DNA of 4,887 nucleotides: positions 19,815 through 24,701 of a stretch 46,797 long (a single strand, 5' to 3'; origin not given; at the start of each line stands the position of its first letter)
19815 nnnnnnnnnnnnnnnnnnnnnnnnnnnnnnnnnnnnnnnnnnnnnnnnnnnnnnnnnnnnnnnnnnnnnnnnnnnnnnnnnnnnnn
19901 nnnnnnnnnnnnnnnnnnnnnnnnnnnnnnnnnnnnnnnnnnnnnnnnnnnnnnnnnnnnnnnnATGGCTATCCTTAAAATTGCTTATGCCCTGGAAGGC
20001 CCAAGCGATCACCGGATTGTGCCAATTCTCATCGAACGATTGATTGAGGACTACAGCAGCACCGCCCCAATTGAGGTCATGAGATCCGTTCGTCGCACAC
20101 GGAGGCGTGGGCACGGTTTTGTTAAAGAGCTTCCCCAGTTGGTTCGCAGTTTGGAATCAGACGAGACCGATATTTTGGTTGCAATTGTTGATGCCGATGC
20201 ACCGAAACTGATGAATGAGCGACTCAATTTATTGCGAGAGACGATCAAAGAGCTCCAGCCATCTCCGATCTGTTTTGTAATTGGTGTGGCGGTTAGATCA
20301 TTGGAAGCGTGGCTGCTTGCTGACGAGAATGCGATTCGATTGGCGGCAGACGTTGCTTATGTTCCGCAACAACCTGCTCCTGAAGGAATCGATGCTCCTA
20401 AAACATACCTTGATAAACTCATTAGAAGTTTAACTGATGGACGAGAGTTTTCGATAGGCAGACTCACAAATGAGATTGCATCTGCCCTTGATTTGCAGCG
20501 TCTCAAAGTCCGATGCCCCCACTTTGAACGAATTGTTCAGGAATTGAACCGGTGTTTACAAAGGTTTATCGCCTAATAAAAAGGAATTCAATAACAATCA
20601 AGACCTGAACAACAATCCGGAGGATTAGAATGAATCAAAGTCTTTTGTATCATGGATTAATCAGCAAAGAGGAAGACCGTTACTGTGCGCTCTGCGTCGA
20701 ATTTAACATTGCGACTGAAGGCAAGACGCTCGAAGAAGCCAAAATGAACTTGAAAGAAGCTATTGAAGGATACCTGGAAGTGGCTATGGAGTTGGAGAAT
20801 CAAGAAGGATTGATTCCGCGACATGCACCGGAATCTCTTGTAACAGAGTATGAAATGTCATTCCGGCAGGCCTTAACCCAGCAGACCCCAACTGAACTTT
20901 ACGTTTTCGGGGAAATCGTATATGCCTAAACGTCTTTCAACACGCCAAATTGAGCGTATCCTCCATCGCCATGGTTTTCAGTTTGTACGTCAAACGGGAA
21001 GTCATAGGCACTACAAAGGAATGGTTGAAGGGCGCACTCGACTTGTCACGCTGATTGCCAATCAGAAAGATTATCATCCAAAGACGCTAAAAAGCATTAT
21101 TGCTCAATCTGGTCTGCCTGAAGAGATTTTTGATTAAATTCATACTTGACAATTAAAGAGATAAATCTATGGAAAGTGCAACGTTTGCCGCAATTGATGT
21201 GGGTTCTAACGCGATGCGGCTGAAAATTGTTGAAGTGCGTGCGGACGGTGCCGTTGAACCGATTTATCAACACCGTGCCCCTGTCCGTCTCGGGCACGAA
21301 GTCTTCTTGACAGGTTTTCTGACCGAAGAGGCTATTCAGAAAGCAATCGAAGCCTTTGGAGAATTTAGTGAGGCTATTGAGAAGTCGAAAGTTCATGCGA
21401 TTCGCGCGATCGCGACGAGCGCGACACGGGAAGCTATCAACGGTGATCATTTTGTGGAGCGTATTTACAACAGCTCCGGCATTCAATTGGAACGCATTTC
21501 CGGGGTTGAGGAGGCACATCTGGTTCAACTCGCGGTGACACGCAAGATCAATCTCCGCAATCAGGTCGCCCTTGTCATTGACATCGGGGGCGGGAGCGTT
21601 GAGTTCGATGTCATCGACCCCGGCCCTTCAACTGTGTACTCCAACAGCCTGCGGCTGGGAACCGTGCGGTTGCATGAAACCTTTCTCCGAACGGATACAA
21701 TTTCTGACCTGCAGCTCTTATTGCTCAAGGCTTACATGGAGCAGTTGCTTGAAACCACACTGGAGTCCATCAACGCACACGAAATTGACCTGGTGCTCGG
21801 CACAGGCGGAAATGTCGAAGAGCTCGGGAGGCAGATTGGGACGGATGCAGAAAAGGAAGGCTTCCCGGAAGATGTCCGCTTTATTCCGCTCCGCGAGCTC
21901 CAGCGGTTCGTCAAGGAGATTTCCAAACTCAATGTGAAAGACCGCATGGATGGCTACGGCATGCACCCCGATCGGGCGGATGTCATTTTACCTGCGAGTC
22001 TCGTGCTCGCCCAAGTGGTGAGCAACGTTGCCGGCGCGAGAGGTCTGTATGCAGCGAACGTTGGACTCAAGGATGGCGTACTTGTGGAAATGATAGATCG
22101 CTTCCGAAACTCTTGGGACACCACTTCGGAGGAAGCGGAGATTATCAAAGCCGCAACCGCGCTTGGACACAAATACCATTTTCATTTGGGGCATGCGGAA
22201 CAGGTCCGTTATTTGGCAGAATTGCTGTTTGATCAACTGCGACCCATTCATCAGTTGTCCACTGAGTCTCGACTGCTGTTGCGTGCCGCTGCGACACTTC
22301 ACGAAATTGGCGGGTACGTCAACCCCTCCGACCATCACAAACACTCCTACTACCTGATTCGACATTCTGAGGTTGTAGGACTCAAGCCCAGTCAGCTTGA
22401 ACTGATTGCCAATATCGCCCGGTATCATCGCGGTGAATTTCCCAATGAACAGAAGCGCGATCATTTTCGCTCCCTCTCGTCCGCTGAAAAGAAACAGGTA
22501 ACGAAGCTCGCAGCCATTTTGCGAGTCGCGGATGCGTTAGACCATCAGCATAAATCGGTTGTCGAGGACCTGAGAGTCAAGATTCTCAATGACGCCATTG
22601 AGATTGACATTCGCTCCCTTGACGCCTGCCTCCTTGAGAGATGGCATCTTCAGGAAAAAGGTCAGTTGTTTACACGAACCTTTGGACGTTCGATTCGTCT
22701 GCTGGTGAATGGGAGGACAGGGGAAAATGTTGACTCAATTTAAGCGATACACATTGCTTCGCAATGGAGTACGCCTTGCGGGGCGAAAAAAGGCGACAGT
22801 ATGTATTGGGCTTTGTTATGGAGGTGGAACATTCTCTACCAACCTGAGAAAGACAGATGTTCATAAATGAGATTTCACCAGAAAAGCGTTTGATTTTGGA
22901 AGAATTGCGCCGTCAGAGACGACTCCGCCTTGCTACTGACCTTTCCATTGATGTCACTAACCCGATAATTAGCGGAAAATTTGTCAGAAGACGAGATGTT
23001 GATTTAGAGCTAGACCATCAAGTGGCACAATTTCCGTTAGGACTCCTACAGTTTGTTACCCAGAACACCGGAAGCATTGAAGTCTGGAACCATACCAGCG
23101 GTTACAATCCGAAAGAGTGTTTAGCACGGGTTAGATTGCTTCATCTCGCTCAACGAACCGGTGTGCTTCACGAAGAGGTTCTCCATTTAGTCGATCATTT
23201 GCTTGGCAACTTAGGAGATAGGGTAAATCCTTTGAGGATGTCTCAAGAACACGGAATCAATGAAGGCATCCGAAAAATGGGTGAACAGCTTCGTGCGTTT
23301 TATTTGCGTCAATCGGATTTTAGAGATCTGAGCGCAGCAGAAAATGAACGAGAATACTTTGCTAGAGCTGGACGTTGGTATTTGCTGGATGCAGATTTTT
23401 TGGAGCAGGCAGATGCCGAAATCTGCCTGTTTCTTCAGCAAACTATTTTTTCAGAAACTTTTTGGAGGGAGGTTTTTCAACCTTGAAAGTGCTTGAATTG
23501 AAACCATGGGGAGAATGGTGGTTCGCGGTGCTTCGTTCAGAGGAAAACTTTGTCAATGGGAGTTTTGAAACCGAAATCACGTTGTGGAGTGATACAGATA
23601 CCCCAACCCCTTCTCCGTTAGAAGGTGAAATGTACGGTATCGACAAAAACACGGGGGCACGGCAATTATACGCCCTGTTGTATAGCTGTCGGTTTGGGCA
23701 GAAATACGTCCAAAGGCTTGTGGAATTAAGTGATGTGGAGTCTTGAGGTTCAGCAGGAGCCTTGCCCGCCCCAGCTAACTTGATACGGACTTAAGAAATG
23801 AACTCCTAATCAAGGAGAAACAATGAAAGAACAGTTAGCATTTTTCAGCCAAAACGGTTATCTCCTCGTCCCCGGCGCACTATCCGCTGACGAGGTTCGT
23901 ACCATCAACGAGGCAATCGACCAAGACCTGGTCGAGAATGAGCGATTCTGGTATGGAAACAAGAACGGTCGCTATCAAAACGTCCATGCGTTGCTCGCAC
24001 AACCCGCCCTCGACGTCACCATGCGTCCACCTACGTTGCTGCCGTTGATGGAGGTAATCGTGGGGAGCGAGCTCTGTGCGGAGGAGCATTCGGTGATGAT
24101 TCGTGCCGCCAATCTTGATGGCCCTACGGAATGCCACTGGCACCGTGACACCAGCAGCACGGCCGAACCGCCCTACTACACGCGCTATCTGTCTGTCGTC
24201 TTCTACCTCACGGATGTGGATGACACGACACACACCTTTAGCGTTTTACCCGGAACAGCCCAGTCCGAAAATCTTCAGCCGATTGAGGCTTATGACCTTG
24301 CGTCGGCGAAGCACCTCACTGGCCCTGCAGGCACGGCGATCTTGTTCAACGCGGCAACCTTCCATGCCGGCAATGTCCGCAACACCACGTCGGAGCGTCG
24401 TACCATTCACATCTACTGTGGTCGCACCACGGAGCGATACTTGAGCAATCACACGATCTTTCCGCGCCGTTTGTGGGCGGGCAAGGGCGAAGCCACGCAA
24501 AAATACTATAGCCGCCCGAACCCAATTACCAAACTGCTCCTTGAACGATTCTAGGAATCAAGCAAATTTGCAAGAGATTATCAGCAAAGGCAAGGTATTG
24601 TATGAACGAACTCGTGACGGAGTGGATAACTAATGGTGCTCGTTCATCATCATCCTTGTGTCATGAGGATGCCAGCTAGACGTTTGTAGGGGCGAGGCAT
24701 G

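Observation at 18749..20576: Overlapping ABC-ATPase + small TOPRIM-like gene pair: candidate OLD/PARIS/AbiL-like defence module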

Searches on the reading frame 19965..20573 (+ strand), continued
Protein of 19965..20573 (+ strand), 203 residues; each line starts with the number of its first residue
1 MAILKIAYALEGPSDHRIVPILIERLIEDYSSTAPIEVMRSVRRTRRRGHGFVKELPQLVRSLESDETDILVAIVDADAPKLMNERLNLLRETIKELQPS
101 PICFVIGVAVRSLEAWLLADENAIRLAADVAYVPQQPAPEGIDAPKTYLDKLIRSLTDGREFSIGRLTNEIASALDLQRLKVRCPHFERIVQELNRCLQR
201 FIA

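Call 43: search_protein_families(library=pfam, alignment_id=A2, max_evalue=1)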
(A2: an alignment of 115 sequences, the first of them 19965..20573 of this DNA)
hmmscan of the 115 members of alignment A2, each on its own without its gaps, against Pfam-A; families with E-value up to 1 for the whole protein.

A. member 1, window:19965-20573:+ (203 aa): 2 families
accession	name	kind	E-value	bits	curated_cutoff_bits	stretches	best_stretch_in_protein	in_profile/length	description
PF14103.11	DUF4276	-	4.8e-15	56.7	30.2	1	11-194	2-191/192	Domain of unknown function (DUF4276)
PF11536.14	DUF3226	-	0.093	12.9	27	1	10-97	6-84/208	Protein of unknown function (DUF3226)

B. families by the number of members that match (of 115 scanned): 41 families (the first 25 are shown)
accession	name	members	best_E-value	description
PF14103.11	DUF4276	115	4.8e-15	Domain of unknown function (DUF4276)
PF11536.14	DUF3226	23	3.2e-05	Protein of unknown function (DUF3226)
PF22250.1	PFF1_C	8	0.037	Vacuolar membrane protease, C-terminal domain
PF13707.11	RloB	5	0.13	RloB-like protein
PF18624.6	CdiI_4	4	0.037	CDI immunity protein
PF18616.6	CdiI_3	4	0.048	CDI immunity proteins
PF14491.11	DUF4435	3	0.0057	Protein of unknown function (DUF4435)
PF14350.11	Beta_protein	3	0.07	Beta protein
PF18908.5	DUF5663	3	0.15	Protein of unknown function (DUF5663)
PF18858.6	LPD39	2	0.029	Large polyvalent protein associated domain 39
PF16260.11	DUF4914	2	0.037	Domain of unknown function (DUF4914)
PF08844.15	DUF1815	2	0.054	Domain of unknown function (DUF1815)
PF20755.2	DUF6834_C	2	0.071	Domain of unknown function (DUF6834), C-terminal domain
PF20469.4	OLD-like_TOPRIM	2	0.12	Overcoming lysogenization defect protein-like, TOPRIM domain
PF09959.14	DUF2193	1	0.012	Uncharacterized protein conserved in archaea (DUF2193)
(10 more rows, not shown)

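Call 44: find_encoding_contigs(protein=P0001, flank=5000, max_places=3)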
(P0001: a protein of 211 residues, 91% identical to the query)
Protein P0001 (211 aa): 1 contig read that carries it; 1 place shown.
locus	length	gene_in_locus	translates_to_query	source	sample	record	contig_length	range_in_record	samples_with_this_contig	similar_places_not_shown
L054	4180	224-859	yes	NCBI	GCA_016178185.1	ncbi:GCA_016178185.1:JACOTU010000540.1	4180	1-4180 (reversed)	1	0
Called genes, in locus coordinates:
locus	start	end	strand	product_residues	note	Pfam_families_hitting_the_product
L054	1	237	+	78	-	?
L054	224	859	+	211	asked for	PF14103:DUF4276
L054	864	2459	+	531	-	PF02541:Ppx-GppA, PF21447:Ppx-GppA_III, PF24391:HD-CE (faint), PF01966:HD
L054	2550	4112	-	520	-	PF01266:DAO (faint), PF01593:Amino_oxidase, PF01946:Thi4 (faint), PF07992:Pyr_redox_2 (faint), PF12831:FAD_oxidored (weak), PF13450:NAD_binding_8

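Call 60: search_dna_similar(query=window:19965-20573:+, collection=plasmids, mode=protein, max_evalue=0.001, max_rows=15)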
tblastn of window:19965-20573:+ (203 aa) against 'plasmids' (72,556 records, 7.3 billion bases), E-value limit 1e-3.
No match.

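Call 70: search_protein_representatives(alignment_id=A2)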
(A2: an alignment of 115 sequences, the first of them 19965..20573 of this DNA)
Query: 115 sequences, 221 profile positions. Proteins with E-value up to 0.001 (for the whole library): 3625; up to 1e-10: 1491; up to 1e-30: 252. The best 150 are listed.
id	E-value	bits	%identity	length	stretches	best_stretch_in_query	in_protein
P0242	1.8e-82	292.5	-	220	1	1-221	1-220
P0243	6.4e-73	261.3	-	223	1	1-220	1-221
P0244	8.2e-73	260.9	-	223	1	1-221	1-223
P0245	2.0e-71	256.4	-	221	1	1-220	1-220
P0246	9.1e-70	251.0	-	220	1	1-220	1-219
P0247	4.5e-69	248.7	-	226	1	1-221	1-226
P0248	5.9e-69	248.3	-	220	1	1-220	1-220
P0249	5.9e-68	245.1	-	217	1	1-218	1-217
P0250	5.7e-67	241.8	-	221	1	3-221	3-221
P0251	7.1e-67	241.5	-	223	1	1-220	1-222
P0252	1.4e-66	240.6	-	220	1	1-221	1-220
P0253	3.4e-66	239.3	-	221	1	1-220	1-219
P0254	3.8e-66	239.1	-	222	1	4-220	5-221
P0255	6.2e-66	238.4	-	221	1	1-220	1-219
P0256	3.6e-65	236.0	-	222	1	1-220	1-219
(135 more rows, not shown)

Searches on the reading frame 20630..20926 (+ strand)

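Call 3: search_protein_families(library=pfam, proteins=[window:20630-20926:+], max_evalue=0.1)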
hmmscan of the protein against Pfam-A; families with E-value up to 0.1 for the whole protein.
window:20630-20926:+ (99 aa): 5 families
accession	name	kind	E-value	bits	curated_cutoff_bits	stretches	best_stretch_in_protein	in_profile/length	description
PF21748.3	UPF0150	-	0.0003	21.1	27.3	1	15-54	18-58/64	UPF0150-like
PF18456.6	CmlA_N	-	0.018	14.8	25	1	29-61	106-138/232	Diiron non-heme beta-hydroxylase N-terminal domain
PF15919.11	HicB_lk_antitox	-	0.028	15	27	1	29-58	25-54/123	HicB_like antitoxin of bacterial toxin-antitoxin system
PF12910.14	PHD_like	-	0.043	14.3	27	1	12-52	63-103/141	Antitoxin of toxin-antitoxin, RelE / RelB, TA system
PF24113.1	DUF7387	-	0.05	14.4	27.9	1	11-56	17-62/85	Family of unknown function (DUF7387)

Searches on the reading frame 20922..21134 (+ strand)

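Call 3: search_protein_families(library=pfam, proteins=[window:20922-21134:+], max_evalue=0.1)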
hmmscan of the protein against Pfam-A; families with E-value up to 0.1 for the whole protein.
window:20922-21134:+ (71 aa): 4 families
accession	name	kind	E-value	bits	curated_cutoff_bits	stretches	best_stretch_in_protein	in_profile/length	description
PF07927.17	HicA_toxin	-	1.9e-13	50.7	27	1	8-65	2-58/58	HicA toxin of bacterial toxin-antitoxin,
PF13592.12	HTH_33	-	0.023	14.7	25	1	4-32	21-47/60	Winged helix-turn helix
PF01870.24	Hjc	-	0.064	13.7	21.1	1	8-32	4-28/93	Archaeal holliday junction resolvase (hjc)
PF07700.20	HNOB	-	0.094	13.1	25.5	1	8-66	59-117/163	Haem-NO-binding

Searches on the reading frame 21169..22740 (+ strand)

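Call 46: search_protein_families(library=pfam, proteins=[window:21169-22740:+], max_evalue=0.001)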
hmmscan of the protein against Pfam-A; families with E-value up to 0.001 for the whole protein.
window:21169-22740:+ (524 aa): 4 families
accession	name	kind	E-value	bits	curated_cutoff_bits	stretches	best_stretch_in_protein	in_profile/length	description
PF02541.22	Ppx-GppA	-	3.9e-50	171.3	27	1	24-311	5-284/285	Ppx/GppA phosphatase family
PF21447.3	Ppx-GppA_III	-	2e-32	112.9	27.3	1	329-494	6-168/177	Ppx/GppA phosphatase, domain III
PF01966.28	HD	-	5.2e-11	43.3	22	1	341-458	3-114/116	HD domain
PF24391.1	HD-CE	-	3.7e-06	27.2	27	1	387-458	107-186/263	HD-CE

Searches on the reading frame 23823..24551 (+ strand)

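Call 46: search_protein_families(library=pfam, proteins=[window:23823-24551:+], max_evalue=0.001)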
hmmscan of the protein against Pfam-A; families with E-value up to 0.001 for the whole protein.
window:23823-24551:+ (243 aa): 2 families
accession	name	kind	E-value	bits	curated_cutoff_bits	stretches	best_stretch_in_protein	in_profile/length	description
PF05721.19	PhyH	-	3.2e-14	54.1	22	1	8-193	1-211/213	Phytanoyl-CoA dioxygenase (PhyH)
PF13640.12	2OG-FeII_Oxy_3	-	0.0006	21.2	27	1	101-198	8-96/98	2OG-Fe(II) oxygenase superfamily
